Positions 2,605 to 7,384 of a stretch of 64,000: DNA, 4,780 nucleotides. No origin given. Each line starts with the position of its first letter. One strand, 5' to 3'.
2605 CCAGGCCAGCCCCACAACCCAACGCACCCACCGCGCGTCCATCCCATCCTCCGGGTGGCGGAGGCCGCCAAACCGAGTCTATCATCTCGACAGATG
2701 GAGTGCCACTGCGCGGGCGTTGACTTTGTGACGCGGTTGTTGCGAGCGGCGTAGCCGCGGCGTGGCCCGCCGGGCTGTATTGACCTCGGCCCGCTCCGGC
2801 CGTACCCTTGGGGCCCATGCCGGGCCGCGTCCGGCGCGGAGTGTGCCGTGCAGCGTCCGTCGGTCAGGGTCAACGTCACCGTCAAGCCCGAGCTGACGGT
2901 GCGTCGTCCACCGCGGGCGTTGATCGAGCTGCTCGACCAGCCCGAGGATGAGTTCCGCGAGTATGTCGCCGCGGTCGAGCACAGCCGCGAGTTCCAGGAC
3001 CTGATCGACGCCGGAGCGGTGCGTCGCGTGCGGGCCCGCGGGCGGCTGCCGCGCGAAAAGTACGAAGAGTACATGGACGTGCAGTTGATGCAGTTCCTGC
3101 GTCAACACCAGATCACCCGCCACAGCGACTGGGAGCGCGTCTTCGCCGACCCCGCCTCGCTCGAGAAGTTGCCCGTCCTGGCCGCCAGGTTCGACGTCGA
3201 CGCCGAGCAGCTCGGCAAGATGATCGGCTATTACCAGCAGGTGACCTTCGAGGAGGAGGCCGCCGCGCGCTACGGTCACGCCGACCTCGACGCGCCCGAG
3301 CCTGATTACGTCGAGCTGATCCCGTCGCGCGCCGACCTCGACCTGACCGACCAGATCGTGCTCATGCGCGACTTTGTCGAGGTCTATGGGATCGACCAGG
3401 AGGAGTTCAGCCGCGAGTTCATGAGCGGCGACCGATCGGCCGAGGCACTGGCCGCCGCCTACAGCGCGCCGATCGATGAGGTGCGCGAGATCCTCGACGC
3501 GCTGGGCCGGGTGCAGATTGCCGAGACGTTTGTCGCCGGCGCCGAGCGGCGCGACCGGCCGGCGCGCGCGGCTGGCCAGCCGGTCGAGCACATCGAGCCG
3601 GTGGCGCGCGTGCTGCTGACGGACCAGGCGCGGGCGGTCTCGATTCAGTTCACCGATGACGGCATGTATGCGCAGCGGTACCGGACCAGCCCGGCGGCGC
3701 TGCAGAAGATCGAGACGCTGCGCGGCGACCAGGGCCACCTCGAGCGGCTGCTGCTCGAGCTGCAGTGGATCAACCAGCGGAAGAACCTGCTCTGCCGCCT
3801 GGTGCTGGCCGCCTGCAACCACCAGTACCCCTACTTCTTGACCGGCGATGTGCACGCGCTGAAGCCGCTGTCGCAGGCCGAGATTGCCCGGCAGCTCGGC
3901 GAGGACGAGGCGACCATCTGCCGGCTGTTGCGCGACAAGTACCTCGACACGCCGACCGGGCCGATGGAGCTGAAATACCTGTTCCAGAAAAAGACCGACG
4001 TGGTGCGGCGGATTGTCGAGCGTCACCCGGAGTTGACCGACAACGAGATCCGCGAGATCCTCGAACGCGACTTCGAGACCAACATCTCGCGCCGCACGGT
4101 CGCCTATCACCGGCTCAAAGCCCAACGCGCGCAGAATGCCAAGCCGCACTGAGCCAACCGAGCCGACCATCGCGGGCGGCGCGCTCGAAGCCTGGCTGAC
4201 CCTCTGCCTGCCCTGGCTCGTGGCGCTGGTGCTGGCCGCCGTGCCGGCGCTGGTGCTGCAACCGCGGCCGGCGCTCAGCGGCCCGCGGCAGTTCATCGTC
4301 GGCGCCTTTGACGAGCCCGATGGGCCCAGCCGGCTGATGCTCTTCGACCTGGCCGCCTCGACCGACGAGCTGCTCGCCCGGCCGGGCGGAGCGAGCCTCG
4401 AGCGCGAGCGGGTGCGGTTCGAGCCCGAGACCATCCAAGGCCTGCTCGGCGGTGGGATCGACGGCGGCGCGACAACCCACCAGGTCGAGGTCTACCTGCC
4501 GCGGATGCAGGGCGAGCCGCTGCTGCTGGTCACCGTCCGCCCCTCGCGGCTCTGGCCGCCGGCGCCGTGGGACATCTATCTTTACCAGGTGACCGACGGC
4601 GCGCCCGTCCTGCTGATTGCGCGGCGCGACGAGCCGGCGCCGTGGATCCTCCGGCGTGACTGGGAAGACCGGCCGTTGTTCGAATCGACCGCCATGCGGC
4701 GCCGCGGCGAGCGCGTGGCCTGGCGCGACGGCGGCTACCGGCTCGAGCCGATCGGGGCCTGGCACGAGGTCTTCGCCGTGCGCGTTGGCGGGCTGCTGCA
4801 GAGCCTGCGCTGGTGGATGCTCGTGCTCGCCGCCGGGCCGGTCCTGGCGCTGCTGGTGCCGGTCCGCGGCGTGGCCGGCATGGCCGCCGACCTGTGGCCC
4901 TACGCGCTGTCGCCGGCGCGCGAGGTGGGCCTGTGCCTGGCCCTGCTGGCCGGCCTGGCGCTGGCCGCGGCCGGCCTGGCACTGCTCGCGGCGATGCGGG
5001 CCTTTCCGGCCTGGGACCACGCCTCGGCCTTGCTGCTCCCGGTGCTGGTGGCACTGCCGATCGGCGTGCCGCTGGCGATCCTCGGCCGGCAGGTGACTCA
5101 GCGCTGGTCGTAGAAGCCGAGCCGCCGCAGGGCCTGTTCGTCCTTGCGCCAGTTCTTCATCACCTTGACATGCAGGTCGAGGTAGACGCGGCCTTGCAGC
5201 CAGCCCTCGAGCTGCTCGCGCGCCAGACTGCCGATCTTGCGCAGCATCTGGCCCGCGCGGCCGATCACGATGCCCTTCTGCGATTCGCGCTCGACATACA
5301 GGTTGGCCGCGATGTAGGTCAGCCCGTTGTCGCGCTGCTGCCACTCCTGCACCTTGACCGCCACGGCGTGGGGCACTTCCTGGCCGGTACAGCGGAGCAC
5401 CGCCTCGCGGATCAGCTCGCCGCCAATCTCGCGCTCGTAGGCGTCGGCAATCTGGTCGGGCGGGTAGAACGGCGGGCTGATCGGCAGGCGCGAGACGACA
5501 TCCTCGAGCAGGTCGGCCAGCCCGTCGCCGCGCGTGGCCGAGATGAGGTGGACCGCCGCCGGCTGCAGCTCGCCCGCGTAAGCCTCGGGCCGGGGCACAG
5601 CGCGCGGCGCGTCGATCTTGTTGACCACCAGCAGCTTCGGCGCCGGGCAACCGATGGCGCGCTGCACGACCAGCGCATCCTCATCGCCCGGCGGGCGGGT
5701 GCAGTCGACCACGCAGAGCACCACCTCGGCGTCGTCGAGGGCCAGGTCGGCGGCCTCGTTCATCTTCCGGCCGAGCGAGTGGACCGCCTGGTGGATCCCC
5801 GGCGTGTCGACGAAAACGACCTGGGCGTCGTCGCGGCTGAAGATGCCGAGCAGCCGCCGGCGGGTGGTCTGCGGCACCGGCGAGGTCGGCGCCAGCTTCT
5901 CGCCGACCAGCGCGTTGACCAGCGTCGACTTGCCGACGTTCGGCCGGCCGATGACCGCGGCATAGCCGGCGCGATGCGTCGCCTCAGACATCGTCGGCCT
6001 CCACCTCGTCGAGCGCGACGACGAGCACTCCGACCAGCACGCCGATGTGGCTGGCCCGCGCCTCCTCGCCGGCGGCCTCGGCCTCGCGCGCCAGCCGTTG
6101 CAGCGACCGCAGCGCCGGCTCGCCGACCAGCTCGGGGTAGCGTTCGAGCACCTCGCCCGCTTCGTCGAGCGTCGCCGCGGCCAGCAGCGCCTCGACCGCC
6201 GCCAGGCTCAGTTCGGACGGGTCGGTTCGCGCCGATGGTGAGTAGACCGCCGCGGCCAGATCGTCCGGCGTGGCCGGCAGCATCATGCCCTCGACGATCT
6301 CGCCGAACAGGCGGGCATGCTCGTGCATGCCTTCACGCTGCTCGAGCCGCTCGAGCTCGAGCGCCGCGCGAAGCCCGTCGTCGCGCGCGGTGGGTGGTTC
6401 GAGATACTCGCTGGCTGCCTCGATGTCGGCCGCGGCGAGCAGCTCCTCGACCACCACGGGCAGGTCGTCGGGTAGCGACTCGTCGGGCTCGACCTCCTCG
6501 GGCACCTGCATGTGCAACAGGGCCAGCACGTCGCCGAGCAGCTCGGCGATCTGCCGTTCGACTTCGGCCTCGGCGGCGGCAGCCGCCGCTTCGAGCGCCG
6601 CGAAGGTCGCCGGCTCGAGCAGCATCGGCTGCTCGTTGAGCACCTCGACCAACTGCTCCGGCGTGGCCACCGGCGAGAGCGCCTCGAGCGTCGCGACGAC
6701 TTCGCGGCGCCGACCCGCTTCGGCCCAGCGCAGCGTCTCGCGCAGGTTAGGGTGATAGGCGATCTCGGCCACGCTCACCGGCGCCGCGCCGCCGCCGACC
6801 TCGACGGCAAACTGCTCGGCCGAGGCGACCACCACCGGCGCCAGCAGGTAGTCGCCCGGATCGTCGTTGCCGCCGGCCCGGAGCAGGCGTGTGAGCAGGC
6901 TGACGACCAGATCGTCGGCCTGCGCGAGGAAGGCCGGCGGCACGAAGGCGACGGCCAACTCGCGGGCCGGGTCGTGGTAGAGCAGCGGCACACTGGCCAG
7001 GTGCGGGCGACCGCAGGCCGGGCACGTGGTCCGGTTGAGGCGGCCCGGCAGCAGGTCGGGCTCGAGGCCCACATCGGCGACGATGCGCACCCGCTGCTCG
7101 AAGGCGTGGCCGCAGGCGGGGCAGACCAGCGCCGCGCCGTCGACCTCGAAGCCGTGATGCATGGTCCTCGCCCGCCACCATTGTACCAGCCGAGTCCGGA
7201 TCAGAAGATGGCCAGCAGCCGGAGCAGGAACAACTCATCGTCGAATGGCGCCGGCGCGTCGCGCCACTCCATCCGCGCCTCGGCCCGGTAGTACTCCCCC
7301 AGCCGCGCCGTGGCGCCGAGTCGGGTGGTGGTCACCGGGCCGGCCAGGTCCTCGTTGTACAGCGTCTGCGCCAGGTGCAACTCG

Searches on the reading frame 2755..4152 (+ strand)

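Call 49: search_protein_families(library=pfam, proteins=[window:2755-4152:+], max_evalue=0.0001)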
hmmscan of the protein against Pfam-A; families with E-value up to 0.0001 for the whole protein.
window:2755-4152:+ (465 aa): 1 family
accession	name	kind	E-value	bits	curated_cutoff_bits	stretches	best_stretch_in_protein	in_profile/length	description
PF04552.19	Sigma54_DBD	-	1.1e-16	61.4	22.8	1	337-454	16-148/160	Sigma-54, DNA binding domain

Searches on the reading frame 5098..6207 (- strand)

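Call 49: search_protein_families(library=pfam, proteins=[window:5098-6207:-], max_evalue=0.0001)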
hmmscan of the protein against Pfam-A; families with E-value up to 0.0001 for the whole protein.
window:5098-6207:- (369 aa): 6 families
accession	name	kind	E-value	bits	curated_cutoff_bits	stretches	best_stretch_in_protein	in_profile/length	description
PF01926.29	MMR_HSR1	-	3.9e-23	82.2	21.9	1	84-197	3-113/113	50S ribosome-binding GTPase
PF07650.23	KH_2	-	1.9e-17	63.3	22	1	277-354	1-78/78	KH domain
PF00350.29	Dynamin_N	-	2.5e-12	47.6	27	1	84-116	2-34/168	Dynamin family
PF02421.24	FeoB_N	-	4.7e-10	39.6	27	1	84-200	4-117/156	Ferrous iron transport protein B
PF00009.33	GTP_EFTU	-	2.4e-05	24.5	26.5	0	125-242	66-187/188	Elongation factor Tu GTP binding domain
PF03193.22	RsgA_GTPase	-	3.7e-05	24.1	30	0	81-140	107-170/174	RsgA GTPase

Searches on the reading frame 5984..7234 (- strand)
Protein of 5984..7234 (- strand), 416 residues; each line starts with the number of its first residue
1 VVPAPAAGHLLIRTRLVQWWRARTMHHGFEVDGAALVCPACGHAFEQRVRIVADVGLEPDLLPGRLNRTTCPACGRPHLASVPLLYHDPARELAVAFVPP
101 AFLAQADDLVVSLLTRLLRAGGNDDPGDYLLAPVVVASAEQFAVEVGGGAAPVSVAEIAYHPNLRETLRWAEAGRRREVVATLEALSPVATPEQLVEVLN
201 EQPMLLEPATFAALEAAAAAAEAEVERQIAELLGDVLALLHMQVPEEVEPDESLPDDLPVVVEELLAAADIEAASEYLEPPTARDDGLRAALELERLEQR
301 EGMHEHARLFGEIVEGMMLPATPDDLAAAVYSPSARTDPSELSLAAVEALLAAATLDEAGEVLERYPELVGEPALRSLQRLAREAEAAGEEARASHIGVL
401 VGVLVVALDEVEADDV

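Call 49: search_protein_families(library=pfam, proteins=[window:5984-7234:-], max_evalue=0.0001)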
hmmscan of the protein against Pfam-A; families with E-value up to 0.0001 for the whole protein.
window:5984-7234:- (416 aa): 1 family
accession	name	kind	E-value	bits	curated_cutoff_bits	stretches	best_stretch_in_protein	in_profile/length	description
PF14353.12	CpXC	-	4e-11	43.4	25.4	1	37-101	2-70/121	CpXC protein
